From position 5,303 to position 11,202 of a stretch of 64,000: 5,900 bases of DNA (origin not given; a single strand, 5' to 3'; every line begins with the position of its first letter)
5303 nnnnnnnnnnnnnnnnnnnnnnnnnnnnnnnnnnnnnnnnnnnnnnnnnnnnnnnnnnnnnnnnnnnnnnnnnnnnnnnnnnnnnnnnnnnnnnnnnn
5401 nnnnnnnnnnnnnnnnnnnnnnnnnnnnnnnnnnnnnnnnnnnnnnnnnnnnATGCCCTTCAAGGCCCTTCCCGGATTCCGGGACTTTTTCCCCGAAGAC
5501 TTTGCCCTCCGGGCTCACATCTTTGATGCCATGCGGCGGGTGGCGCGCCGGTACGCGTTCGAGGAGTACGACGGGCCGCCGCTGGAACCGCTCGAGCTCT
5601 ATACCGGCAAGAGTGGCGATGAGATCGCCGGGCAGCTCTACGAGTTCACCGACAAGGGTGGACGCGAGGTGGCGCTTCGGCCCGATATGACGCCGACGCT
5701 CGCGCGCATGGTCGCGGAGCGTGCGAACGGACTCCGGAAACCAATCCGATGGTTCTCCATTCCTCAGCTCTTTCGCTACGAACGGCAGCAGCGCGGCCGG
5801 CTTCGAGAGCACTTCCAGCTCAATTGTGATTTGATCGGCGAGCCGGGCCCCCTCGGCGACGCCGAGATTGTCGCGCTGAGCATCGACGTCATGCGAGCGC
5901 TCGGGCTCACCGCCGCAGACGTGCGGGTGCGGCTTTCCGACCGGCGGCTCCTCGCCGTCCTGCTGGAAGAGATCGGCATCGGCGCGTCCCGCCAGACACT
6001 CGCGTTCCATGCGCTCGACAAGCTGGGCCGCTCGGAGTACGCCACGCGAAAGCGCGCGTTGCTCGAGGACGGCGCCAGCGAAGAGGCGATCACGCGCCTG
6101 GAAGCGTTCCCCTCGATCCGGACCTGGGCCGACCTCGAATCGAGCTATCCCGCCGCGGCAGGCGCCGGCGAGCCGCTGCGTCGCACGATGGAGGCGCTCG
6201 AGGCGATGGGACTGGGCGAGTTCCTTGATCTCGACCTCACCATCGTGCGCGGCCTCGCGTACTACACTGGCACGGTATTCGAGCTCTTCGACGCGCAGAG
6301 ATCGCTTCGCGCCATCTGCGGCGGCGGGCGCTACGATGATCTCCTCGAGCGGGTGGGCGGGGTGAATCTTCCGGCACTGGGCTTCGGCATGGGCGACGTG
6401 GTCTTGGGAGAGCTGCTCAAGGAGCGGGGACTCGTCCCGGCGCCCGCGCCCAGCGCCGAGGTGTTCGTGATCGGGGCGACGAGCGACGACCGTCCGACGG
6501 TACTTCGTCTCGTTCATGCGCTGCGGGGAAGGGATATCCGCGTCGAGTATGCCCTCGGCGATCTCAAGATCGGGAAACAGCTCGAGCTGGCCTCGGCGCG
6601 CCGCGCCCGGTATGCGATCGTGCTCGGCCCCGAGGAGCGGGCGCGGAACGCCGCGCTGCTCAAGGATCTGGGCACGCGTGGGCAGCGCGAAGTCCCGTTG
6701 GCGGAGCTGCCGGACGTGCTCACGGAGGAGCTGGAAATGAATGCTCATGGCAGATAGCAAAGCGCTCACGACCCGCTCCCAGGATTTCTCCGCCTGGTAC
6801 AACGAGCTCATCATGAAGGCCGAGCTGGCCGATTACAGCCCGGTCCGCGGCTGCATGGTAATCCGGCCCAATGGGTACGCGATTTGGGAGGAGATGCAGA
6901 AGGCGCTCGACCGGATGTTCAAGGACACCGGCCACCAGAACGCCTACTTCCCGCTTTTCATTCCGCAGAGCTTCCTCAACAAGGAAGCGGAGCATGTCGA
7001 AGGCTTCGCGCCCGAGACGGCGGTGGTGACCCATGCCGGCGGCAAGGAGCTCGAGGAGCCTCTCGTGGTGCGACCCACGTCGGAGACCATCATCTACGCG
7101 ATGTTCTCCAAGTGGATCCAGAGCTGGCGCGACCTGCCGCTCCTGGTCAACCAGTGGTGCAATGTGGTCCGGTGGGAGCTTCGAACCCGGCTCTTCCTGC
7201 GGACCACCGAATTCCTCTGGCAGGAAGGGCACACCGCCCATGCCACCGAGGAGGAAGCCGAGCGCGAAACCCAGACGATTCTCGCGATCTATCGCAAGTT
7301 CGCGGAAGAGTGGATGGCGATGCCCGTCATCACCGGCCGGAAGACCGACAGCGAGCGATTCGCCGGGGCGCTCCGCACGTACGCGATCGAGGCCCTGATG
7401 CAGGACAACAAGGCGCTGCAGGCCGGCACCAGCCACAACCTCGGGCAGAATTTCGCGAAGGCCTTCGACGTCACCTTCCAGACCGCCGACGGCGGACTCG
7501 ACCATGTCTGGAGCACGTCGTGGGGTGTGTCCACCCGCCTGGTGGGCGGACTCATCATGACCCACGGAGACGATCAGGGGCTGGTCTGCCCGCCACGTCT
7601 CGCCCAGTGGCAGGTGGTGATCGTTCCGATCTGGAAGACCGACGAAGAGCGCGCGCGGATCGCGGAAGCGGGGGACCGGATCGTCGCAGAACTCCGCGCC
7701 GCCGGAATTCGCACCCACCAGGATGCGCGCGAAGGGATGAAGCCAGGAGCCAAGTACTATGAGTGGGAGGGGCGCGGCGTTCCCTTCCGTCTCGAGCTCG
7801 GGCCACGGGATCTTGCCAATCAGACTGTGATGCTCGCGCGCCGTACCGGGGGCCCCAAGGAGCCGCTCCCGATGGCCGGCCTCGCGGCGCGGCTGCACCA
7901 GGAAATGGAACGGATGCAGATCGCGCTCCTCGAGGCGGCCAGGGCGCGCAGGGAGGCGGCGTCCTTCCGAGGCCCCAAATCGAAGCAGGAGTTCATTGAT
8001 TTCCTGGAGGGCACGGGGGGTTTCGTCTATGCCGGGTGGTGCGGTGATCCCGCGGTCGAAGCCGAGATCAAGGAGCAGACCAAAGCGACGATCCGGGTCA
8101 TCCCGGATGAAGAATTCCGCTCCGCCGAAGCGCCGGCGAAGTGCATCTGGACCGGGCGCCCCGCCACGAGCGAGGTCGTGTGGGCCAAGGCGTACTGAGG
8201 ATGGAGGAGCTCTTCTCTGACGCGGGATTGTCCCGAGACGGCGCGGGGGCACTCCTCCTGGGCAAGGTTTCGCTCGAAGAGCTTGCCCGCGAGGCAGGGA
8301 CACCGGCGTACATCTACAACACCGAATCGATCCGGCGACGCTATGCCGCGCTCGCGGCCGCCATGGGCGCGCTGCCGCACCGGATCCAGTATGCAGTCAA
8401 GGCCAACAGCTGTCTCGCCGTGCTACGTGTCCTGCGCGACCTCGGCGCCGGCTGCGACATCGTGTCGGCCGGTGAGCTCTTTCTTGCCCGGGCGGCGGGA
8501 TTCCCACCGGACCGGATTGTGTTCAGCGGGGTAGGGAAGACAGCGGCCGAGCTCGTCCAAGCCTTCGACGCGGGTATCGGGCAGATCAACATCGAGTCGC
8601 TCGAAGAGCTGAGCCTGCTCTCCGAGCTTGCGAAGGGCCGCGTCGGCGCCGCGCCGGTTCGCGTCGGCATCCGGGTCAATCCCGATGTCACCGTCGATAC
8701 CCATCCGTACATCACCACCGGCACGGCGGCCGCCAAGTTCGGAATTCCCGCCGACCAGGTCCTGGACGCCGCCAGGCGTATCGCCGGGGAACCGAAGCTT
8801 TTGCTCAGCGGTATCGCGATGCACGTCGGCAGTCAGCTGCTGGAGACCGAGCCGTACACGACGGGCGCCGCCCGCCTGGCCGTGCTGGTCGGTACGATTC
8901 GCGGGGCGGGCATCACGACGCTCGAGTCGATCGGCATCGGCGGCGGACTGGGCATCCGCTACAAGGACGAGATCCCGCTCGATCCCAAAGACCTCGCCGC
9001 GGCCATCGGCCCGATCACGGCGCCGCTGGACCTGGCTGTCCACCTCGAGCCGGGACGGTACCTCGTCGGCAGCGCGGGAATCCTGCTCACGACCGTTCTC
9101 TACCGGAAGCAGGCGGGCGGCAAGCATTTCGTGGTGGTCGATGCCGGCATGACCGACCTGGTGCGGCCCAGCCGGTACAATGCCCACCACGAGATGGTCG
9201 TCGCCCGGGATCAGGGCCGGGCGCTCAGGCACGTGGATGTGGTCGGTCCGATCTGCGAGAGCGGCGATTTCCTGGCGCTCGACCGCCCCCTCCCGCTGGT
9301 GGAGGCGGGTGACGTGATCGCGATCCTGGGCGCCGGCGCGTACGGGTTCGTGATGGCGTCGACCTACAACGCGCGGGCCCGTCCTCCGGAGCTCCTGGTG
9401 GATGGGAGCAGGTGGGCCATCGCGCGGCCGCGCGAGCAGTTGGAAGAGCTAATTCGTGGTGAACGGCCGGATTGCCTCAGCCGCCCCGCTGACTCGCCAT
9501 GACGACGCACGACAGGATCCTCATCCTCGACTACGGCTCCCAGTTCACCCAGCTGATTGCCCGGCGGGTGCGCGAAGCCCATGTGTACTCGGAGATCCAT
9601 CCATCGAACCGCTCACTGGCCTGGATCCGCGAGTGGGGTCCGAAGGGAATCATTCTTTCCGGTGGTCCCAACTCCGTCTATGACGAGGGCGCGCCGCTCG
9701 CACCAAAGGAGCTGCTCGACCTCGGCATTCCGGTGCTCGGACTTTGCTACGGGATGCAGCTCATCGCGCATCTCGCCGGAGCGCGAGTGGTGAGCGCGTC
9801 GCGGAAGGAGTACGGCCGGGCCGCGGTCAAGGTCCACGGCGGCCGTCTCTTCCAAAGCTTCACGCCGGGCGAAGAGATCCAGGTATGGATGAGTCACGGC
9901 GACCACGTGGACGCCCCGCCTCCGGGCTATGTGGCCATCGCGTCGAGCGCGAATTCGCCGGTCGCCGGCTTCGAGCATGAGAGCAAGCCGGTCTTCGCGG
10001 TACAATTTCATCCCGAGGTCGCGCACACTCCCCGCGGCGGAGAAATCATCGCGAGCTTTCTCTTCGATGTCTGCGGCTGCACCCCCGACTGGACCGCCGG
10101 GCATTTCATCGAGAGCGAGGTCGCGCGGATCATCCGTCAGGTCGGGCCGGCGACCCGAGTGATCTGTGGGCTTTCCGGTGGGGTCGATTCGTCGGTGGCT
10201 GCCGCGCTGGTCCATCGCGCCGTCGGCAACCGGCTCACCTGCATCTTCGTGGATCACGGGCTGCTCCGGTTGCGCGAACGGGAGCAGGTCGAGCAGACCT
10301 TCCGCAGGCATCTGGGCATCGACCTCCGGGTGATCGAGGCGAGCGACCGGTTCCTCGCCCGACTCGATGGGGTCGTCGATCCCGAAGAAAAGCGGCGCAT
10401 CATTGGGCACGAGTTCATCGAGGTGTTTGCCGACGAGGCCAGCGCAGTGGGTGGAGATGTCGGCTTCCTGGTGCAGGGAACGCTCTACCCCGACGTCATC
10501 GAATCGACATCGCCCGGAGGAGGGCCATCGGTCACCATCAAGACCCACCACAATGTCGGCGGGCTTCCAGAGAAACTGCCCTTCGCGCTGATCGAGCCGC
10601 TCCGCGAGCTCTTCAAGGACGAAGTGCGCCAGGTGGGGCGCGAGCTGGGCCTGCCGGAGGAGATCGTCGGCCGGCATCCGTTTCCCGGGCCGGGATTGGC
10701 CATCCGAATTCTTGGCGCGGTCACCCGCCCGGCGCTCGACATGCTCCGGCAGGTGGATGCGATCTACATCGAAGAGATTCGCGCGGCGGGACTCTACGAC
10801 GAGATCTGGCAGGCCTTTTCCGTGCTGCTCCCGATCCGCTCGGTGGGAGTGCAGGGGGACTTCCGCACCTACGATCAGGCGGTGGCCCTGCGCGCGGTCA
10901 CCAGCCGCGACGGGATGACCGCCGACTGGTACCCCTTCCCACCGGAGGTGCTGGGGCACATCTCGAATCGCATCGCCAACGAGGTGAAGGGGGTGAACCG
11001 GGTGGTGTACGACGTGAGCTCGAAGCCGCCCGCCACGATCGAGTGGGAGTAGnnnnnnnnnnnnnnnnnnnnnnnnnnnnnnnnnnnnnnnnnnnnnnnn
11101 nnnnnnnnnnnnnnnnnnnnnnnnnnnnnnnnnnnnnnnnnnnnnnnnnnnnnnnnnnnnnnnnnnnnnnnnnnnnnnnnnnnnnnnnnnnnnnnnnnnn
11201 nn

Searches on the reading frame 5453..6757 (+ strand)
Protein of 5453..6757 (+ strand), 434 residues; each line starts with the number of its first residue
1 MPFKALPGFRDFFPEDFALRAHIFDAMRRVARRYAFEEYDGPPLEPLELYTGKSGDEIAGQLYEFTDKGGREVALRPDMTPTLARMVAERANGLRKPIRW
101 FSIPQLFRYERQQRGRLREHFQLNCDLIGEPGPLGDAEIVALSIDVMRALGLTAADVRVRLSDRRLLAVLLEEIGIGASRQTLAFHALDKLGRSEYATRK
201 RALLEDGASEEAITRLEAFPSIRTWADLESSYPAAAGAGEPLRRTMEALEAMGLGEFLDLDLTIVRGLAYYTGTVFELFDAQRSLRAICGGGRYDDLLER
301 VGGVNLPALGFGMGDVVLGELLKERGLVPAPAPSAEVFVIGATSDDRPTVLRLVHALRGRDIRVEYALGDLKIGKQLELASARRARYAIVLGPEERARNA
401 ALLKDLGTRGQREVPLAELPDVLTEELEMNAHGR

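Call 73: search_protein_families(library=pfam, max_evalue=0.00001, proteins=[window:5453-6757:+])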
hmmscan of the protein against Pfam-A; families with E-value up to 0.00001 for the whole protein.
window:5453-6757:+ (434 aa): 3 families
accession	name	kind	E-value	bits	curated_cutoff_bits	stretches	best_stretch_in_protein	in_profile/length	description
PF13393.11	tRNA-synt_His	-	8.5e-50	170.2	25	1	8-313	1-303/308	Histidyl-tRNA synthetase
PF03129.25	HGTP_anticodon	-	5.4e-10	39.7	21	1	337-425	2-93/94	Anticodon binding domain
PF00587.30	tRNA-synt_2b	-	3.2e-07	31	29.3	1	63-189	1-110/179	tRNA synthetase class II core domain (G, H, P, S and T)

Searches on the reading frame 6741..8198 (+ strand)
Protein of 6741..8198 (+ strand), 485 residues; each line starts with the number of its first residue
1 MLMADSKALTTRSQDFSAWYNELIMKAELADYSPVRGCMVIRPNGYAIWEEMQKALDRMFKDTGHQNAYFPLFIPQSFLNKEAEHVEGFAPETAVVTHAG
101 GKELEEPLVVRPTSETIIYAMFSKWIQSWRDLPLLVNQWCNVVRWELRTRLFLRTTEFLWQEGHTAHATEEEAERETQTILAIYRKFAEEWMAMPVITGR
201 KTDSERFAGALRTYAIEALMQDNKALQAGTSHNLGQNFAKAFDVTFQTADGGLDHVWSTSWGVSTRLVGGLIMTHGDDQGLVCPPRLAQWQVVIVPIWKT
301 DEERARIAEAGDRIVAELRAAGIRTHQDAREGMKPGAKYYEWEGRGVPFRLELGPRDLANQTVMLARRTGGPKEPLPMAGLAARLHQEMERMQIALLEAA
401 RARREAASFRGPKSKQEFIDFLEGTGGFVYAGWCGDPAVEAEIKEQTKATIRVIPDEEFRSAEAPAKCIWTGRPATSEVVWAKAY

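Call 73: search_protein_families(library=pfam, max_evalue=0.00001, proteins=[window:6741-8198:+])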
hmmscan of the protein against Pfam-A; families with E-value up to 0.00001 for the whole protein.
window:6741-8198:+ (485 aa): 3 families
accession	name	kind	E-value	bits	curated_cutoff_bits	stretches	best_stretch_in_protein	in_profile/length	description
PF09180.16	ProRS-C_1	-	5e-19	68.7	31.5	1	416-485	2-71/71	Prolyl-tRNA synthetase, C-terminal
PF00587.30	tRNA-synt_2b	-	5.3e-18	66.1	29.3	1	103-270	6-174/179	tRNA synthetase class II core domain (G, H, P, S and T)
PF03129.25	HGTP_anticodon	-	1.2e-15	57.8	21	1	291-386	1-92/94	Anticodon binding domain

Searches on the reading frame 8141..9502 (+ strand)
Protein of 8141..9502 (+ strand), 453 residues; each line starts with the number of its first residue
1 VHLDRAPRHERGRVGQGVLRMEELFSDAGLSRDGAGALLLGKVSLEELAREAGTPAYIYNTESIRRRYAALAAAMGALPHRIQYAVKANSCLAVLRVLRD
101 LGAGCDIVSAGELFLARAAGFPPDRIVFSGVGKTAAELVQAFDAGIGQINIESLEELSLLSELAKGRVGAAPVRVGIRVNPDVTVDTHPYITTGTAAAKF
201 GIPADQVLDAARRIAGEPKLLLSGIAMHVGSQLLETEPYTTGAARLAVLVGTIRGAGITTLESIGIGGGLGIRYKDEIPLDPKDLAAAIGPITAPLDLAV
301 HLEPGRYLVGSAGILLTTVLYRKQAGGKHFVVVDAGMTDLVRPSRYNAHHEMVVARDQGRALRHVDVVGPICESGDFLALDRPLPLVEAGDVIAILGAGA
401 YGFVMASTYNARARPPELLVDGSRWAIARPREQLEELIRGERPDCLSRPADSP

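Call 73: search_protein_families(library=pfam, max_evalue=0.00001, proteins=[window:8141-9502:+])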
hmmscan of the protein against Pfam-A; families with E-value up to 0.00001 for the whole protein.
window:8141-9502:+ (453 aa): 3 families
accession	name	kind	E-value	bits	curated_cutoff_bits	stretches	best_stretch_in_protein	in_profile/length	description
PF02784.22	Orn_Arg_deC_N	-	9.5e-53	179.5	23.4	1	62-309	2-246/247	Pyridoxal-dependent decarboxylase, pyridoxal binding domain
PF00278.28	Orn_DAP_Arg_deC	-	8.8e-26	90.5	23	1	209-399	5-95/95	Pyridoxal-dependent decarboxylase, C-terminal sheet domain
PF01168.26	Ala_racemase_N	-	5.1e-06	26.8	24.1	0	60-234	2-161/220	Alanine racemase, N-terminal domain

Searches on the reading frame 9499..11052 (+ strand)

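Call 73: search_protein_families(library=pfam, max_evalue=0.00001, proteins=[window:9499-11052:+])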
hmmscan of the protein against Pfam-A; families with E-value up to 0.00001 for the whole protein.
window:9499-11052:+ (517 aa): 4 families
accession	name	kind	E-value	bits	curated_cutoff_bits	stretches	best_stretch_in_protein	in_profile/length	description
PF00958.27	GMP_synt_C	-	2e-44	150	27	1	425-516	1-92/92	GMP synthase C terminal domain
PF00117.34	GATase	-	7.4e-44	150.1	22.8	1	8-190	1-189/190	Glutamine amidotransferase class-I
PF02540.23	NAD_synthase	-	3.8e-10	39.7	21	0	217-250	17-51/242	NAD synthase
PF07722.19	Peptidase_C26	-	6.2e-10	39.6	20.5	1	71-173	100-219/219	Peptidase C26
